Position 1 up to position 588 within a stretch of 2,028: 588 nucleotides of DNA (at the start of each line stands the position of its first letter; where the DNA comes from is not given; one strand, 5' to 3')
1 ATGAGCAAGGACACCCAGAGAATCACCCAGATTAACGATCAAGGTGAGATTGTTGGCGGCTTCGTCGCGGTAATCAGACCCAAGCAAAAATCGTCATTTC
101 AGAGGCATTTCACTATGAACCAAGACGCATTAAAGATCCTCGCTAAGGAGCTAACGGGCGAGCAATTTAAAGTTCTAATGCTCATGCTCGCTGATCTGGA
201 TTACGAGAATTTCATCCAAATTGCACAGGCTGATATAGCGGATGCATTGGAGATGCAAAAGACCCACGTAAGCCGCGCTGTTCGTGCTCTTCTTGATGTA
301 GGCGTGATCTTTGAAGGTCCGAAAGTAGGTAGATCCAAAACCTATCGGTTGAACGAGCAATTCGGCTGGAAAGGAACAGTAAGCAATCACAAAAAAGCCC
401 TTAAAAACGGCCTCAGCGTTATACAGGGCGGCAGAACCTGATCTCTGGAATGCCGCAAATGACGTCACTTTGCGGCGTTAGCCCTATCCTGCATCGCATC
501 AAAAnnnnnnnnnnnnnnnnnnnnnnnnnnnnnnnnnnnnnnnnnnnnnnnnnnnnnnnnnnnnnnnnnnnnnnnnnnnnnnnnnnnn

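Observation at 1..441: RepL-like assignment of the 146-aa winged-helix protein is unverified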

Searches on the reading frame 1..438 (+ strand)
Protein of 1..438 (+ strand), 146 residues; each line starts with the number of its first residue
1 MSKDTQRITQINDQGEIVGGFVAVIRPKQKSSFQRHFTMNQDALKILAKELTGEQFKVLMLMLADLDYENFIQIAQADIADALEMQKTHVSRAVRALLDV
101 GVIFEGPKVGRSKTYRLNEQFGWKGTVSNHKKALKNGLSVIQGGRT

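Call 3: search_protein_families(library=pfam, proteins=[window:1-438:+], max_evalue=10)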
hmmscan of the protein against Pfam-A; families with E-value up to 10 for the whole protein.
window:1-438:+ (146 aa): 13 families
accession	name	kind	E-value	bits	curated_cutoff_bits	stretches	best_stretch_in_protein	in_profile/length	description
PF24034.1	DUF7343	-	0.00099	19.4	27.6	1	74-112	19-56/62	Domain of unknown function (DUF7343)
PF13545.12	HTH_Crp_2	-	0.001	19.4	27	1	62-104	9-53/70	Crp-like helix-turn-helix domain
PF13463.12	HTH_27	-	0.0011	19.7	22.2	1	76-117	21-64/68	Winged helix DNA-binding domain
PF04492.19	Phage_rep_O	-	0.0014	19.6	28.7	1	46-115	20-92/95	Bacteriophage replication protein O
PF01047.28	MarR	-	0.0042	17.4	24.6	1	72-103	16-47/59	MarR family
PF12802.13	MarR_2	-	0.0047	17.5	27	1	51-103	3-50/61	MarR family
PF18607.7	HTH_54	-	0.015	15.9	32.3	1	65-118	18-72/92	ParA helix turn helix domain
PF09669.15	Phage_pRha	-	0.044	14.8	29.9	0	78-99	5-26/91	Phage regulatory protein Rha (Phage_pRha)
PF13412.12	HTH_24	-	0.084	12.9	21.9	1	74-103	18-47/48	Winged helix-turn-helix DNA-binding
PF21120.3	MCM_WH_arc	-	0.096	13.2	26.1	1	73-105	24-56/63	Archaeal MCM, winged-helix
PF21690.3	MJ1010-like_2nd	-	0.1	13.3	27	1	46-88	3-44/91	Uncharacterized ATP-binding protein MJ1010-like, C-terminal domain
PF01978.25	TrmB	-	0.18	12.1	25.6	1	77-106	26-55/68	Sugar-specific transcriptional regulator TrmB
PF01022.26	HTH_5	-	0.2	12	22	1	78-103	20-45/47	Bacterial regulatory protein, arsR family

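Call 4: search_protein_families(library=ncbifam, proteins=[window:1-438:+], max_evalue=10)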
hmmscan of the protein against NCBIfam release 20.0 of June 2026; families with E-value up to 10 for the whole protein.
window:1-438:+ (146 aa): 8 families
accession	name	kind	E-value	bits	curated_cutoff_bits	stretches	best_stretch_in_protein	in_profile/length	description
TIGR01610.1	phage_O_Nterm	equivalog_domain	0.00046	20.6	45.5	1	41-106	12-80/95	phage replication protein O, N-terminal domain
NF053606.1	Sta1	subfamily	0.0016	18.5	80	1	52-104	19-65/100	Sta1 family transcriptional regulator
NF033788.1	HTH_metalloreg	subfamily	0.0016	18.2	55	1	77-119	29-70/77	metalloregulator ArsR/SmtB family transcription factor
NF040939.2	trans_reg_lrs14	equivalog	0.0046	17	90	1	72-104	35-67/103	Lrs14 family HTH-type transcriptional regulator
NF053777.1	Saro0803TransReg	equivalog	0.01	15.5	200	1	30-106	19-84/140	Saro_0803 family transcriptional regulator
NF045593.1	bilirub_TF_BilQ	equivalog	0.022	14.5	125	1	75-117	46-90/135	bilirubin utilization transcriptional regulator BilQ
NF047906.1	CdPbTransRegCmtR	equivalog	0.07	13.1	150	1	64-118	29-78/104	Cd(II)/Pb(II)-sensing metalloregulatory transcriptional regulator CmtR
NF041395.1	TranRegLrpA1_Halo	equivalog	0.13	12.2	250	1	69-104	15-50/142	HTH-type transcriptional regulator LrpA1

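Call 10: search_solved_structures(query=window:1-438:+, max_evalue=10, show_alignments=2)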
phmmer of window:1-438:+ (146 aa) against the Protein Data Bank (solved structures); distinct sequences matched with E-value up to 10: 6.
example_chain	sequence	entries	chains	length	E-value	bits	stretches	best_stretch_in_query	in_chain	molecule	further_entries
2d1h_A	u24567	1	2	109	0.054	16.7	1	73-115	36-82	109aa long hypothetical transcriptional regulator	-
2lkp_A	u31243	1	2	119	0.12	15.6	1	76-119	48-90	HTH-type transcriptional regulator NmtR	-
2b0l_A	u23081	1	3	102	0.73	13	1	31-116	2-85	GTP-sensing transcriptional pleiotropic repressor codY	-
3fdj_A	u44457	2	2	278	0.78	12.9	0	48-97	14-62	DegV family protein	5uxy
4aso_A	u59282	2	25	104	1.6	11.9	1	58-119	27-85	TUBR FROM BACILLUS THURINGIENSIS PBTOXIS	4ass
3m8e_A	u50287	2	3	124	1.7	11.8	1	60-119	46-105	Putative DNA-binding protein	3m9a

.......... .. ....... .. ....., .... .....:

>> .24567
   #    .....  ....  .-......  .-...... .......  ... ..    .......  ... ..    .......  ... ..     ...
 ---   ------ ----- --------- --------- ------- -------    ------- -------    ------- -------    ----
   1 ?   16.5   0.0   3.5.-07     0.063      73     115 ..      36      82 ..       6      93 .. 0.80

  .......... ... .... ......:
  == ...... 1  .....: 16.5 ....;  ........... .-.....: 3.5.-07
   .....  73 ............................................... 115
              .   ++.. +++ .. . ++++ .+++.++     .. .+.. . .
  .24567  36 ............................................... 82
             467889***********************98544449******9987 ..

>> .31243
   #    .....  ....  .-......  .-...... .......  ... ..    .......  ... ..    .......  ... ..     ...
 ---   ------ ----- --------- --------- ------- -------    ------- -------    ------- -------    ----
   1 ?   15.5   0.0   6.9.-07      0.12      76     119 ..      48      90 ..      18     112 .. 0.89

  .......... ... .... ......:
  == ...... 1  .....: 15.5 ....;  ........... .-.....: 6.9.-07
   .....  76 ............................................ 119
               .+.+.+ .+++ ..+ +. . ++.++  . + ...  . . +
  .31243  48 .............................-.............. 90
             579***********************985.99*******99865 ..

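Call 11: search_protein_families(library=phrogs, proteins=[window:1-438:+], max_evalue=1)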
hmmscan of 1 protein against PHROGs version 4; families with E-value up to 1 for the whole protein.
window:1-438:+ (146 aa): 14 families
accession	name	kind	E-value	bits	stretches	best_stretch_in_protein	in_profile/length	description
phrog_678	-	DNA, RNA and nucleotide metabolism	3.7e-07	31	1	52-131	49-149/346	replication initiation O-like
phrog_10086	-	DNA, RNA and nucleotide metabolism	5.9e-07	30.6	1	48-118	12-75/91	HTH DNA binding protein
phrog_345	-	DNA, RNA and nucleotide metabolism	0.00027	21.7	1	37-111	29-105/297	replication initiation O-like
phrog_5978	-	unknown function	0.0006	20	1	46-118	291-356/364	-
phrog_270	-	DNA, RNA and nucleotide metabolism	0.0033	17.8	1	39-119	32-117/383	replication initiation protein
phrog_428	-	DNA, RNA and nucleotide metabolism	0.017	15.3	1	26-120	80-178/455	replication initiation protein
phrog_1123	-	unknown function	0.034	15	1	76-116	49-89/112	-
phrog_24807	-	unknown function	0.042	15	1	79-105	3-29/63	-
phrog_12156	-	DNA, RNA and nucleotide metabolism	0.053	13.2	1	70-117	435-480/485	DNA helicase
phrog_142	-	moron, auxiliary metabolic gene and host takeover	0.11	13.6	1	75-120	28-73/116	Ren-like exclusion protein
phrog_5810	-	DNA, RNA and nucleotide metabolism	0.12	12.9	1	48-130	12-94/268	replication initiation protein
phrog_12720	-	DNA, RNA and nucleotide metabolism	0.2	12.7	1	39-109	15-83/117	DNA binding protein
phrog_9665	-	transcription regulation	0.2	12.6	1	39-99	18-72/118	transcriptional regulator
phrog_1368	-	transcription regulation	0.23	12.3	1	56-104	11-58/101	transcriptional regulator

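Call 13: find_homologous_proteins(query=window:1-438:+, max_evalue=0.001)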
Query window:1-438:+ (146 aa): 630 proteins with E <= 0.001 among 640 candidates; the best 120 are listed.
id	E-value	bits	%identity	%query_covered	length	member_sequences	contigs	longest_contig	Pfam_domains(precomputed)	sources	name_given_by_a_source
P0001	2.3e-87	308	99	100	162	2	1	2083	-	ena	-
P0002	6.0e-85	300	96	99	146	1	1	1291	-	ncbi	-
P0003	8.3e-84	296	95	99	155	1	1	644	-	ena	-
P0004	4.8e-83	294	94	100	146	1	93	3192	-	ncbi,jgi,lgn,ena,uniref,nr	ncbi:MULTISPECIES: MarR family transcriptional regulator [Klebsiella pneumoniae complex]|uniref:MarR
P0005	2.4e-82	291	93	100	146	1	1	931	-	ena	-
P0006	2.5e-82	291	93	100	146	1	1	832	-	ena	-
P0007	3.1e-82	291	92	99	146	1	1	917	-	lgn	-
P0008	3.1e-82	291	92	99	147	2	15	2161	-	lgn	-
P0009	4.7e-82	290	93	100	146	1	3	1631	-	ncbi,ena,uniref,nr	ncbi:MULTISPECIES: hypothetical protein [Klebsiella]|uniref:hypothetical protein n=1 Tax=Klebsiella 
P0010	4.9e-82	290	92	100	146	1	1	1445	-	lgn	-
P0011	9.1e-82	289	92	100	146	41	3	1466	-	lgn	-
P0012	1.2e-81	289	92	100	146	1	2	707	-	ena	-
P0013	2.3e-81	288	92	99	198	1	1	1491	-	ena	-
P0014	2.3e-81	288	92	99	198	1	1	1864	-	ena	-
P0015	2.6e-81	288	91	99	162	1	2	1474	-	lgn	-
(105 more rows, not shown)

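Call 17: search_dna_similar(query=window:1-438:+, collection=plasmids, mode=protein, max_rows=60, rows=spread, max_evalue=0.001)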
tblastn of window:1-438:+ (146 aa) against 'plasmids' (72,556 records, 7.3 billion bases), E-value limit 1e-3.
Records with a match: 268; places in all: 282; records where one place covers at least 80% of the query: 216.
Best place of each record, by identity: >=99% 18; 90-95% 92; 80-90% 26; 60-80% 115; <60% 17.
By first word of the organism name: Escherichia 139; Klebsiella 71; Salmonella 13; Bacillus 7; Enterobacter 6; Citrobacter 5; Arsenophonus 5; Shigella 4; Aeromonas 3; Serratia 2; and 12 more.
By predicted mobility (MOB-suite, as given by PLSDB): non-mobilizable 133; mobilizable 125; conjugative 10.
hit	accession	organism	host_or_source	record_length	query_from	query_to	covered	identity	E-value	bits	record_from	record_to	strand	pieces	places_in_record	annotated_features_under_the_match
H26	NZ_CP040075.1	Escherichia coli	Larus sp.,pure culture,feces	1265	1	146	100%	100.0%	1e-90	275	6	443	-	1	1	MarR family transcriptional regulator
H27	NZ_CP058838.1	Shigella flexneri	Stanley WWTPs_27 WWTPs effluent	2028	1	146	100%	100.0%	7e-88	275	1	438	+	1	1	MarR family transcriptional regulator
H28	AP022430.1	Klebsiella sp. STW0522-44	-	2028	1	146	100%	100.0%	7e-88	275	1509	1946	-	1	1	hypothetical protein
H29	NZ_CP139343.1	Escherichia coli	pork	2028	1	146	100%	100.0%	7e-88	275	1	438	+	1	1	MarR family transcriptional regulator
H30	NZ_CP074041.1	Escherichia coli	Pig,pure culture,Rectal Swab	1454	1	145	99%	92.4%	2e-83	258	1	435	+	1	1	hypothetical protein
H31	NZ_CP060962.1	Escherichia coli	Homo sapiens,urine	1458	1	145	99%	92.4%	2e-83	258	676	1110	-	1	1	hypothetical protein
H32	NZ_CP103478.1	Escherichia coli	Homo sapiens,blood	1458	1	145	99%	92.4%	2e-83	258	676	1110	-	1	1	hypothetical protein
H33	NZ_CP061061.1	Klebsiella pneumoniae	Homo sapiens,rectal swab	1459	1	145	99%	92.4%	2e-83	258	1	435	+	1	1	hypothetical protein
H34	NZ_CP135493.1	Escherichia coli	Homo sapiens,bacterial culture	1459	1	145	99%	92.4%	2e-83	258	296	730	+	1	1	hypothetical protein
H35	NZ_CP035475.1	Escherichia coli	Homo sapiens,urine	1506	1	145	99%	92.4%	3e-83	258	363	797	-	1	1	hypothetical protein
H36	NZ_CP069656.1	Escherichia coli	Homo sapiens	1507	1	145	99%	92.4%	3e-83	258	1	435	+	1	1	hypothetical protein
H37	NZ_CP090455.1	Escherichia coli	pigeon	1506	1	145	99%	92.4%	3e-83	258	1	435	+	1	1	hypothetical protein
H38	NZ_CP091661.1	Escherichia coli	river water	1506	1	145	99%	92.4%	3e-83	258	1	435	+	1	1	hypothetical protein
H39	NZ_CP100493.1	Escherichia coli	Gallus gallus domesticus,whole ...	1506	1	145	99%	92.4%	3e-83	258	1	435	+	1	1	hypothetical protein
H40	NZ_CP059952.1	Escherichia coli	Turkey,fecal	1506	1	145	99%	92.4%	3e-83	258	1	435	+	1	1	hypothetical protein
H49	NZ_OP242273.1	Escherichia coli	Homo sapiens,stool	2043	5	146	97%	81.8%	1e-65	217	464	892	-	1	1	helix-turn-helix domain-containing protein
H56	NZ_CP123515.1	Arsenophonus nasoniae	Pachycrepoideus vindemmiae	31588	2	145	99%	75.9%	3e-64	218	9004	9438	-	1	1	hypothetical protein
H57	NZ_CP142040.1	Escherichia coli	Homo sapiens,bile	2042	6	146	97%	75.4%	3e-60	202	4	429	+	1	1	helix-turn-helix domain-containing protein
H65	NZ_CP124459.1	Escherichia coli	environmental: river near WWTP effluent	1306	5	146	97%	73.4%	1e-61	201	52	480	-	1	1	helix-turn-helix domain-containing protein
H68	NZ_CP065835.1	Klebsiella pneumoniae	Homo sapiens,urine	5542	6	146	97%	71.8%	3e-57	198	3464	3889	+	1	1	helix-turn-helix domain-containing protein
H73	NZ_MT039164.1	Serratia grimesii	-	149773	13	144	90%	56.1%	1e-41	154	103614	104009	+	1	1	hypothetical protein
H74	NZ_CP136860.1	Oceanisphaera sp. IT1-181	-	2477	15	144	89%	43.1%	9e-27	110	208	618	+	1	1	hypothetical protein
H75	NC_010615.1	Bartonella tribocorum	-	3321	6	135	89%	35.3%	1e-21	96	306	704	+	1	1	helix-turn-helix domain-containing protein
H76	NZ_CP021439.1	Bacillus thuringiensis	soil sample,soil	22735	39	129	62%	46.7%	7e-13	71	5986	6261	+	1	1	helix-turn-helix domain-containing protein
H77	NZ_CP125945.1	Rothia sp. SD9660Na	Canis lupus,Nasal swab,nasal ...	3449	21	125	72%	31.8%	2e-8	58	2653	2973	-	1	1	hypothetical protein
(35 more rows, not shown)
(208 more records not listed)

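Call 24: get_annotated_region(hit=H26, flank=1000)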
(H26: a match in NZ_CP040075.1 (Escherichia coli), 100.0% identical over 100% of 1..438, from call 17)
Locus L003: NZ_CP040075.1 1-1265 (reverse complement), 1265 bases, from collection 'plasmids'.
description: Escherichia coli strain A1_181 plasmid p_unnamed7.2
organism: Escherichia coli (NCBI taxid 562)
taxonomy: Bacteria; Pseudomonadota; Gammaproteobacteria; Enterobacterales; Enterobacteriaceae; Escherichia; Escherichia coli
host: -; source: Larus sp.,pure culture,feces; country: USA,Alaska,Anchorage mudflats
typing (MOB-suite, as given by PLSDB): non-mobilizable
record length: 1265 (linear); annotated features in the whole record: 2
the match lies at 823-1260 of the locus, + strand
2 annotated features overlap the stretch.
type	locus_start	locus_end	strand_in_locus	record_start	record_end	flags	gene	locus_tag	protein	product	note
CDS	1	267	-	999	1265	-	-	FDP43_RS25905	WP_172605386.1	plasmid recombination protein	-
CDS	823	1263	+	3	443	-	-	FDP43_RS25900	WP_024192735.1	MarR family transcriptional regulator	-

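Call 25: get_annotated_region(hit=H36, flank=1200)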
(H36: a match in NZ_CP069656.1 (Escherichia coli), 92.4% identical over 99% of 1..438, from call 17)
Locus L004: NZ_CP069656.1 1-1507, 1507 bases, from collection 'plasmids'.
description: Escherichia coli O7:H4 strain MIN14 plasmid pMUB-MIN14-9, complete sequence
organism: Escherichia coli (NCBI taxid 2810404)
taxonomy: Bacteria; Pseudomonadota; Gammaproteobacteria; Enterobacterales; Enterobacteriaceae; Escherichia; Escherichia coli
host: -; source: Homo sapiens; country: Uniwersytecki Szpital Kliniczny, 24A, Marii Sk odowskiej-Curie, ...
typing (MOB-suite, as given by PLSDB): non-mobilizable; replicon Col(MG828)
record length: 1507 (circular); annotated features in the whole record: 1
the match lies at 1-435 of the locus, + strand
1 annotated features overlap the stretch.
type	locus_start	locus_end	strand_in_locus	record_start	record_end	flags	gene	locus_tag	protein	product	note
CDS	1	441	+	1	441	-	-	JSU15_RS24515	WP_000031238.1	hypothetical protein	-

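Call 36: get_annotated_region(hit=H74, flank=3000)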
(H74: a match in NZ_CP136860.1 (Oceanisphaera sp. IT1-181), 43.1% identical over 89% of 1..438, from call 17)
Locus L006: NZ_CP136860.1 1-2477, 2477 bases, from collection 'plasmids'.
description: Oceanisphaera sp. IT1-181 plasmid pD, complete sequence
organism: Oceanisphaera sp. IT1-181 (NCBI taxid 3081199)
taxonomy: Bacteria; Pseudomonadota; Gammaproteobacteria; Aeromonadales; Aeromonadaceae; Oceanisphaera; Oceanisphaera sp. IT1-181
host: -; source: -; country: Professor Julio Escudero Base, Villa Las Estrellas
typing (MOB-suite, as given by PLSDB): non-mobilizable
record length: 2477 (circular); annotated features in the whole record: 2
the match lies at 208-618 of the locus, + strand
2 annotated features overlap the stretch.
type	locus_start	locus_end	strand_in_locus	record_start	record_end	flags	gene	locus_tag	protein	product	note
CDS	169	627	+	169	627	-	-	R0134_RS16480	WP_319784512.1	hypothetical protein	-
CDS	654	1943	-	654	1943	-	mobV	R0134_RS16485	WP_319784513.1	MobV family relaxase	GO:0006310 - DNA recombination [Evidence IEA]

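Call 37: get_annotated_region(hit=H75, flank=3500)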
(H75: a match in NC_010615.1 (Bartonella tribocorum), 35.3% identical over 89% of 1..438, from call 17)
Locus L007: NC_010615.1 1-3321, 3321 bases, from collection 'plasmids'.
description: Bartonella tribocorum plasmid pKM19s, complete sequence
organism: Bartonella tribocorum (NCBI taxid 85701)
taxonomy: Bacteria; Pseudomonadota; Alphaproteobacteria; Hyphomicrobiales; Bartonellaceae; Bartonella; Bartonella tribocorum
host: -; source: -; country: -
typing (MOB-suite, as given by PLSDB): mobilizable; relaxase MOBV
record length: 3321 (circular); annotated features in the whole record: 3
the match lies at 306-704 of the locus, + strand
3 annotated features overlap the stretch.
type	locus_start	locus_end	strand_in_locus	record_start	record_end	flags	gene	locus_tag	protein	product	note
CDS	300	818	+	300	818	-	-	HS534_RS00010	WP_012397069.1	helix-turn-helix domain-containing protein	-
CDS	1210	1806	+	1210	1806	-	-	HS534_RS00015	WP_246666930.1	replication/maintenance protein RepL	GO:0006260 - DNA replication [Evidence IEA]; GO:0006276 - plasmid maintenance [Evidence IEA]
CDS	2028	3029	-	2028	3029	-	mobV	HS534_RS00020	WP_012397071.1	MobV family relaxase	GO:0006310 - DNA recombination [Evidence IEA]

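Call 38: get_annotated_region(hit=H76, flank=4000)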
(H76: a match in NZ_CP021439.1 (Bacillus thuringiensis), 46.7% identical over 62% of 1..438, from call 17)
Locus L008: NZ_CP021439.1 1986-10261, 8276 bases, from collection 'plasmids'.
description: Bacillus thuringiensis strain C15 plasmid pBMB22, complete sequence
organism: Bacillus thuringiensis (NCBI taxid 1428)
taxonomy: Bacteria; Bacillota; Bacilli; Bacillales; Bacillaceae; Bacillus; Bacillus thuringiensis
host: -; source: soil sample,soil; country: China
typing (MOB-suite, as given by PLSDB): mobilizable; replicon rep_cluster_1836,rep_cluster_1850,rep_cluster_1958; relaxase MOBV
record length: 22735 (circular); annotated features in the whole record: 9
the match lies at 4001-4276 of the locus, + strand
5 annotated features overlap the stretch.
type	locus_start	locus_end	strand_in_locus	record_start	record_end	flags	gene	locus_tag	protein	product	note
CDS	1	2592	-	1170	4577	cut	-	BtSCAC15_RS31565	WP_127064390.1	insecticidal delta-endotoxin Cry8Ea1 family protein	GO:0001907 - symbiont-mediated killing of host cell [Evidence IEA]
CDS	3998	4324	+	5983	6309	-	-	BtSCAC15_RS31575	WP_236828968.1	helix-turn-helix domain-containing protein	-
CDS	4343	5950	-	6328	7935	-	-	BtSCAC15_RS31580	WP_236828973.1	plasmid recombination protein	GO:0006310 - DNA recombination [Evidence IEA]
CDS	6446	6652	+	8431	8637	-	-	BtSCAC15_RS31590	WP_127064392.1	hypothetical protein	-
CDS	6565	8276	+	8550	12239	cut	-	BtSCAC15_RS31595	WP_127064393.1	insecticidal delta-endotoxin Cry8Ea1 family protein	GO:0001907 - symbiont-mediated killing of host cell [Evidence IEA]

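Call 39: get_annotated_region(hit=H77, flank=3500)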
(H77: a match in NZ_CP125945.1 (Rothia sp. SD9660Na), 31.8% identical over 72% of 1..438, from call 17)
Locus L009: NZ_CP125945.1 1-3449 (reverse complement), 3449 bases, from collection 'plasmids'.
description: Rothia sp. SD9660Na plasmid pSD9660c, complete sequence
organism: Rothia sp. SD9660Na (NCBI taxid 3047030)
taxonomy: Bacteria; Actinomycetota; Actinomycetes; Micrococcales; Micrococcaceae; Rothia; Rothia sp. SD9660Na
host: -; source: Canis lupus,Nasal swab,nasal cavity,Nasal cavity; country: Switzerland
typing (MOB-suite, as given by PLSDB): non-mobilizable
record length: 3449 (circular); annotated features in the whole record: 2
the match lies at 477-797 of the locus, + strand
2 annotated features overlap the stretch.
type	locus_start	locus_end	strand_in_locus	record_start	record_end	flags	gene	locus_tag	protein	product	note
CDS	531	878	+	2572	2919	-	-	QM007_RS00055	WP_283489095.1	hypothetical protein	-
CDS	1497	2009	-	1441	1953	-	-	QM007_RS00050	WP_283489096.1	hypothetical protein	-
